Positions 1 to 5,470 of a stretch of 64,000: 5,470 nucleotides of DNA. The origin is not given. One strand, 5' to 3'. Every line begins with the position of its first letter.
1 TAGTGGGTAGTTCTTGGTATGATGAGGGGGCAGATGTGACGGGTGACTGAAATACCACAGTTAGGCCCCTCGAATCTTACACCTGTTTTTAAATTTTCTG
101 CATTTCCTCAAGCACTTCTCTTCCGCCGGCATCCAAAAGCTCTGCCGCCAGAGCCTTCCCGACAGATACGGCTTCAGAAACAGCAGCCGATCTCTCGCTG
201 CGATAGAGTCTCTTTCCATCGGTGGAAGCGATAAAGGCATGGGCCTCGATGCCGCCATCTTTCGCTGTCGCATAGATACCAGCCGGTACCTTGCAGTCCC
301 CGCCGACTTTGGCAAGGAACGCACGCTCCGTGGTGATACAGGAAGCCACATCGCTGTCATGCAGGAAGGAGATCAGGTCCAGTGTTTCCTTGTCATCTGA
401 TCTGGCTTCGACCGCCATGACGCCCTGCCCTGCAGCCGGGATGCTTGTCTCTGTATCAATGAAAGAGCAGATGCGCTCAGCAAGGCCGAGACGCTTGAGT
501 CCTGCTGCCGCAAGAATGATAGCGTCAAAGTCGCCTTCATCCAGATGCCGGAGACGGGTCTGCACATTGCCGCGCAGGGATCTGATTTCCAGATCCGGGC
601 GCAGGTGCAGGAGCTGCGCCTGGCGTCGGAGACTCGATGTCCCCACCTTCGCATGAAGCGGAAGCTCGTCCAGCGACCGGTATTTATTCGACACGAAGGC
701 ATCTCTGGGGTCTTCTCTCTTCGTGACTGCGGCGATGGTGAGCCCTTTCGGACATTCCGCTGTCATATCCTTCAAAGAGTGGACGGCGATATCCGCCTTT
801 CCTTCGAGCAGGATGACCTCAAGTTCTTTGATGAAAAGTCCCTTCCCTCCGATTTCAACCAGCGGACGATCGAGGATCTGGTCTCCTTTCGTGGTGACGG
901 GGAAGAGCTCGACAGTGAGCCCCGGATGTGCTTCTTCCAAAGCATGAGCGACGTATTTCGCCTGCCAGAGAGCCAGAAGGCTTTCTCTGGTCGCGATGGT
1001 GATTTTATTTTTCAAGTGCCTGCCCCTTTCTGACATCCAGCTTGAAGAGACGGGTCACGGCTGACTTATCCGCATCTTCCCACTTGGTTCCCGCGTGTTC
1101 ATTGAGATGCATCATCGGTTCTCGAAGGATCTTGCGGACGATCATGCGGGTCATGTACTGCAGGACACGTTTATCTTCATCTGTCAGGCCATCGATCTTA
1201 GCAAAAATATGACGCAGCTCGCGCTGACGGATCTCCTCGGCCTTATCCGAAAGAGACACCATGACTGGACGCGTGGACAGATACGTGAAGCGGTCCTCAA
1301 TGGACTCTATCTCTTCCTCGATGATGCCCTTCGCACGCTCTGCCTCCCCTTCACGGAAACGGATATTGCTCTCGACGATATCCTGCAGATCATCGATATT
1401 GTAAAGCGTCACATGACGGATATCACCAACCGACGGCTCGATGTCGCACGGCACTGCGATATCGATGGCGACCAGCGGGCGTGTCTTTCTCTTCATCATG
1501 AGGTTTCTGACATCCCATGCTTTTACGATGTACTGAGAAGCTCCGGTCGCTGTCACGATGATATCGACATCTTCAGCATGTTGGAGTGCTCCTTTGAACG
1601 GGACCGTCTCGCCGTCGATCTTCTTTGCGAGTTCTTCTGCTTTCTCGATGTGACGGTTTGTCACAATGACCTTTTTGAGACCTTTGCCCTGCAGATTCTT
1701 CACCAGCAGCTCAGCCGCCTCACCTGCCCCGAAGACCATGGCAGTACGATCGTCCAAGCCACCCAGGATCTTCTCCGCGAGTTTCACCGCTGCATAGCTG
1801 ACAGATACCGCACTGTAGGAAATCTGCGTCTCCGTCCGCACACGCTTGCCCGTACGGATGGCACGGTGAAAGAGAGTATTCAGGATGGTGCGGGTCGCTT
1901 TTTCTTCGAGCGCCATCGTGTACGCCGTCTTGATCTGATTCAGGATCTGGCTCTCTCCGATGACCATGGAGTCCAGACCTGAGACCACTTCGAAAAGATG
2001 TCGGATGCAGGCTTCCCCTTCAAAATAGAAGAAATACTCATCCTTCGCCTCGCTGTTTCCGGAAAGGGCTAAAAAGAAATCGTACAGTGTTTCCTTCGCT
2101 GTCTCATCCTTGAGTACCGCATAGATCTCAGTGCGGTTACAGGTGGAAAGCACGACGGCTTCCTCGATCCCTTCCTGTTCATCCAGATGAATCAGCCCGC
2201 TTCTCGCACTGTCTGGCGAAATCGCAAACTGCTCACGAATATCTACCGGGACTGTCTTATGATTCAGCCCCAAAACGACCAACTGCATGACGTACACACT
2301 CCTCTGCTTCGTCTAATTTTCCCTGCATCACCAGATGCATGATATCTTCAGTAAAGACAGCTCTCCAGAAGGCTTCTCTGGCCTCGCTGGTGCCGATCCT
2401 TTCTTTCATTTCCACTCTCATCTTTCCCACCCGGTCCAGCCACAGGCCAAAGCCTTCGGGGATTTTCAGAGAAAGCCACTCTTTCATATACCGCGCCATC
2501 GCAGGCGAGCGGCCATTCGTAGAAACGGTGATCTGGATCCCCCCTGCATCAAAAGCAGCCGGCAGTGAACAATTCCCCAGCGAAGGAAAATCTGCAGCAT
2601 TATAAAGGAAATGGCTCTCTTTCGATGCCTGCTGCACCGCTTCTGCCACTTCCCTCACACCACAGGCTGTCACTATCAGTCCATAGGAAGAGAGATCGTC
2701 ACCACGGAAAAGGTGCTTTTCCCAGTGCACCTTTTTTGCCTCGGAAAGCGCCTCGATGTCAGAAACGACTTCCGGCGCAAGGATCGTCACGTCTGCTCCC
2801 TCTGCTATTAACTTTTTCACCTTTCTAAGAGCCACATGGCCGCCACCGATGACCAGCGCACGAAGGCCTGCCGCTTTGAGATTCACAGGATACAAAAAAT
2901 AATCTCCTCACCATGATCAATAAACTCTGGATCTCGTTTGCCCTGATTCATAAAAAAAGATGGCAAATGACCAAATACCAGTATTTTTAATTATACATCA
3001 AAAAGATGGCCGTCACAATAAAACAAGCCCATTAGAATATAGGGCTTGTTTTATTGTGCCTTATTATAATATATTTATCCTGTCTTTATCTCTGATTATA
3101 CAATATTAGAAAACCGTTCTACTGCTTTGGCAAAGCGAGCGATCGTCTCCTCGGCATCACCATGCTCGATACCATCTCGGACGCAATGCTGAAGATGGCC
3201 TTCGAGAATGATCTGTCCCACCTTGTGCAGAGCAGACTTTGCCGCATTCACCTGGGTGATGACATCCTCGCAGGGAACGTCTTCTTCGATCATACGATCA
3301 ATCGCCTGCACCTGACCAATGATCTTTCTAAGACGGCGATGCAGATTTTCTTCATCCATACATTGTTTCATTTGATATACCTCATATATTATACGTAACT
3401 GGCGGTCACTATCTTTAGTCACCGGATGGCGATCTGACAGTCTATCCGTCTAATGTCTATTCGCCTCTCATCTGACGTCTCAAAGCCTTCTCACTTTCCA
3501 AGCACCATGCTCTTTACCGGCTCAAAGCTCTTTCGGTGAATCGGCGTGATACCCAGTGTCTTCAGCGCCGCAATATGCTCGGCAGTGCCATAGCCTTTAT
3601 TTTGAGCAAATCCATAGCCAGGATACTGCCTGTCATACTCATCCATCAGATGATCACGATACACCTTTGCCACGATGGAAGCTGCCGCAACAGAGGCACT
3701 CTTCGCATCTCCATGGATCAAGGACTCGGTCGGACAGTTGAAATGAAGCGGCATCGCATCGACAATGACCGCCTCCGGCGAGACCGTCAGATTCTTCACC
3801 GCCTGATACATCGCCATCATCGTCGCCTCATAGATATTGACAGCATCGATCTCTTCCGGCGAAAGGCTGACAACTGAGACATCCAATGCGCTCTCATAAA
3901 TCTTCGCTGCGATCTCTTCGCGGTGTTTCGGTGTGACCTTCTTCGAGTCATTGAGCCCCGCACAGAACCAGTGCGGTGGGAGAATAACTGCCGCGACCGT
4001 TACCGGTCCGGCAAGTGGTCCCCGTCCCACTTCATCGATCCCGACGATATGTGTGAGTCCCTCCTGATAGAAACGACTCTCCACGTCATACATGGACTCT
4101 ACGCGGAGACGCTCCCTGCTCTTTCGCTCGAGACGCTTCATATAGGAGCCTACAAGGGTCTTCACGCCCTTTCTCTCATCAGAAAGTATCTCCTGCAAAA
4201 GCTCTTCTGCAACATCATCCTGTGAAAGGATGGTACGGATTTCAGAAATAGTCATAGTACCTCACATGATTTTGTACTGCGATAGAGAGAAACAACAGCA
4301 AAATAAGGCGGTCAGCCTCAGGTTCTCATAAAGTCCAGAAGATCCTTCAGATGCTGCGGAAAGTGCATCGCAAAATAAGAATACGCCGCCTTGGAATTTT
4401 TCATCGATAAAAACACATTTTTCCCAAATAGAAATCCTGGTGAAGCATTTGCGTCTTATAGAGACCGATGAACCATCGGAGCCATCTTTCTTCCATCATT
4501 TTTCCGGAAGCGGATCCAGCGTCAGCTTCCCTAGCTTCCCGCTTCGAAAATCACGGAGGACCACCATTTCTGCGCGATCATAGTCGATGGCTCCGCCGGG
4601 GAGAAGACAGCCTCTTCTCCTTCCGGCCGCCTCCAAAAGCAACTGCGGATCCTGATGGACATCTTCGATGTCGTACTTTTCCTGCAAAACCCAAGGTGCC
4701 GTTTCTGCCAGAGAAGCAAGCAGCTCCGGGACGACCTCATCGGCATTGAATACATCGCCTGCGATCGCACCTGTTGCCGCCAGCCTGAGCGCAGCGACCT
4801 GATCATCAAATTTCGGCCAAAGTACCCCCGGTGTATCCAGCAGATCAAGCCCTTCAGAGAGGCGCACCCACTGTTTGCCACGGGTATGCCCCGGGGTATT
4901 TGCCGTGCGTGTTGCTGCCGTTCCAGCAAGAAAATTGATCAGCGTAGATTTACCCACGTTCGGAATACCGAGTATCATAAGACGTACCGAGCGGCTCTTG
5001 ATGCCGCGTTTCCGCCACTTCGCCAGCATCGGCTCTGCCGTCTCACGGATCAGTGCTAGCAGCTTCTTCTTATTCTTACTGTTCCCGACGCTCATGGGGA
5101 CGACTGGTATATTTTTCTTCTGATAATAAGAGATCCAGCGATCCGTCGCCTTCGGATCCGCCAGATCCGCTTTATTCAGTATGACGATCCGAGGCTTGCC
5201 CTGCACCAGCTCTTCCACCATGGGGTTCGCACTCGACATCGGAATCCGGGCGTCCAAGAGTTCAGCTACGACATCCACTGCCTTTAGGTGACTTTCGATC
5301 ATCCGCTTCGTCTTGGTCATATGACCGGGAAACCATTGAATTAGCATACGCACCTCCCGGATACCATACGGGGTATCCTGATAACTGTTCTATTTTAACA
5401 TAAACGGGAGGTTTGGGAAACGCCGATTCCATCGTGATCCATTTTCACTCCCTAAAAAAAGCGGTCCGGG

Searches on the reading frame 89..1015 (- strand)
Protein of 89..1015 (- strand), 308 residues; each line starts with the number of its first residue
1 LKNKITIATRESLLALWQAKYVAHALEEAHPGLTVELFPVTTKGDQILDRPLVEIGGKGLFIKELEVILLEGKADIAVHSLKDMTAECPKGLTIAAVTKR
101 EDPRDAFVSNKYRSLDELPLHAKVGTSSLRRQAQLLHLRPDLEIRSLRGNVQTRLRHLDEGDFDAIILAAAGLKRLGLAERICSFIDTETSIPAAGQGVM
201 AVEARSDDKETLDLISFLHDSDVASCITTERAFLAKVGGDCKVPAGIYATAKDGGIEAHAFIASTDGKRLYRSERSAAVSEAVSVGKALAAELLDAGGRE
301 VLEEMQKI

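Call 75: search_protein_families(library=pfam, proteins=[window:89-1015:-], max_evalue=0.00001)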
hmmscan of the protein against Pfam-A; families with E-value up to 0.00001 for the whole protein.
window:89-1015:- (308 aa): 2 families
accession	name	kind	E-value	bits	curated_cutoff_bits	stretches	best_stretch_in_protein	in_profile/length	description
PF01379.25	Porphobil_deam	-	1.1e-85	286.8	22.1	1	5-212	1-206/207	Porphobilinogen deaminase, dipyromethane cofactor binding domain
PF03900.20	Porphobil_deamC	-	1.8e-13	51.1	26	1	225-294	2-73/74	Porphobilinogen deaminase, C-terminal domain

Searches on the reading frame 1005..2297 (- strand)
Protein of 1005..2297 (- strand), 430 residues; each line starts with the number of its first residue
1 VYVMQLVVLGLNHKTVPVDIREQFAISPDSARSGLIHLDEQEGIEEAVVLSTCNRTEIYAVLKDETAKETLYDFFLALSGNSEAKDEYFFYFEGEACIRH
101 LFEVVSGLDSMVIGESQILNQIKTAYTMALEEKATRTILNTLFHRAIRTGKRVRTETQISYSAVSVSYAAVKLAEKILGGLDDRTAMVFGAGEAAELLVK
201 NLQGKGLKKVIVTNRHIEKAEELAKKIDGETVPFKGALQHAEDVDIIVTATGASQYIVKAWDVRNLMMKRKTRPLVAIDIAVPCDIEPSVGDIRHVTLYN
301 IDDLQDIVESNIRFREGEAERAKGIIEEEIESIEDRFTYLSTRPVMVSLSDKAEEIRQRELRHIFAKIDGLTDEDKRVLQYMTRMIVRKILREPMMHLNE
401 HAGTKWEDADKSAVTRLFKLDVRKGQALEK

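Call 75: search_protein_families(library=pfam, proteins=[window:1005-2297:-], max_evalue=0.00001)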
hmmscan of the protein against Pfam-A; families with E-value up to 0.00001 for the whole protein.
window:1005-2297:- (430 aa): 3 families
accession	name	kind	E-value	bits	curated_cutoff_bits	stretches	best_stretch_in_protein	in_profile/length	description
PF05201.20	GlutR_N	-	1e-51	175.1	27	1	9-157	1-151/151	Glutamyl-tRNAGlu reductase, N-terminal domain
PF01488.26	Shikimate_DH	-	1.5e-38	132.4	24.3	1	172-307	1-138/138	Shikimate / quinate 5-dehydrogenase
PF00745.25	GlutR_dimer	-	2.9e-21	76.1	22.9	1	321-420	1-99/99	Glutamyl-tRNAGlu reductase, dimerisation domain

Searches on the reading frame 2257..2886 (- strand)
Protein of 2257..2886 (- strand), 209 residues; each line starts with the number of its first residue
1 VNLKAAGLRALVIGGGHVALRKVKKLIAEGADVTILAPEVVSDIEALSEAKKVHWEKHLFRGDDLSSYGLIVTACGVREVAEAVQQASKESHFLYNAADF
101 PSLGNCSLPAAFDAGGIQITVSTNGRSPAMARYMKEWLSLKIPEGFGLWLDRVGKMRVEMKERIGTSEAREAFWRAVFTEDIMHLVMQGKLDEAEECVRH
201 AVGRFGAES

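Call 75: search_protein_families(library=pfam, proteins=[window:2257-2886:-], max_evalue=0.00001)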
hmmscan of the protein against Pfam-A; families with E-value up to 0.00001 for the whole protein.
window:2257-2886:- (209 aa): 3 families
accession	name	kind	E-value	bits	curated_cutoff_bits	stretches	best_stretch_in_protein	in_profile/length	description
PF13241.12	NAD_binding_7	-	4.9e-23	82.1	22.1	1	2-110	2-104/104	Putative NAD(P)-binding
PF10414.14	CysG_dimeriser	-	9.8e-14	51.3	23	1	146-201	2-57/58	Sirohaem synthase dimerisation region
PF14824.11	Sirohm_synth_M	-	6.8e-07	29.1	25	1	115-136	2-23/28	Sirohaem biosynthesis protein central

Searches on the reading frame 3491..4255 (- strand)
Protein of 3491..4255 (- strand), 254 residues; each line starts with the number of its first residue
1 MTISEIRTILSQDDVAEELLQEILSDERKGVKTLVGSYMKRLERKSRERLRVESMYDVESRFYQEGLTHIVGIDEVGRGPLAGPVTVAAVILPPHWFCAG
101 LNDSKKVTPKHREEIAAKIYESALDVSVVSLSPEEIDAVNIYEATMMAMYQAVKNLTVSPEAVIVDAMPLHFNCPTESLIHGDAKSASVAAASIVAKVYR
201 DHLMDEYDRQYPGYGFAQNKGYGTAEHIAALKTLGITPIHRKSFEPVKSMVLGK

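Call 75: search_protein_families(library=pfam, proteins=[window:3491-4255:-], max_evalue=0.00001)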
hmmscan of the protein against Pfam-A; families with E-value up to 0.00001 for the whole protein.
window:3491-4255:- (254 aa): 1 family
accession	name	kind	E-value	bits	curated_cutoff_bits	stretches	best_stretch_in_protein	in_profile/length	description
PF01351.25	RNase_HII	-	6.2e-43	147.5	25.8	1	71-246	1-198/199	Ribonuclease HII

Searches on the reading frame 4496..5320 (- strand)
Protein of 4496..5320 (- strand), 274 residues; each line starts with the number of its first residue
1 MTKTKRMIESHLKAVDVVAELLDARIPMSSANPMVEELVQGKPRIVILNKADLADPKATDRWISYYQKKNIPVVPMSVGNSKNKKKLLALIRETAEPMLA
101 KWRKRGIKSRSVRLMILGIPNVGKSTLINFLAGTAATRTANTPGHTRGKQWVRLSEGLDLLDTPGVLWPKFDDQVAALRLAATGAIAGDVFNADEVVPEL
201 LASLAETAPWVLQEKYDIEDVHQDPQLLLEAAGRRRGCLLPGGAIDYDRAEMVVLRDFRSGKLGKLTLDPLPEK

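Call 75: search_protein_families(library=pfam, proteins=[window:4496-5320:-], max_evalue=0.00001)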
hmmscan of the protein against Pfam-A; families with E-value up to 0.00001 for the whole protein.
window:4496-5320:- (274 aa): 3 families
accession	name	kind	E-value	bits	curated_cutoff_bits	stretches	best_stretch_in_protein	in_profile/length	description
PF01926.29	MMR_HSR1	-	2.7e-16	60.1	21.9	1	114-168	2-58/113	50S ribosome-binding GTPase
PF03193.22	RsgA_GTPase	-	6.4e-10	39.6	30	0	115-166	110-168/174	RsgA GTPase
PF02421.24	FeoB_N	-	2e-09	37.6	27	1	114-166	3-57/156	Ferrous iron transport protein B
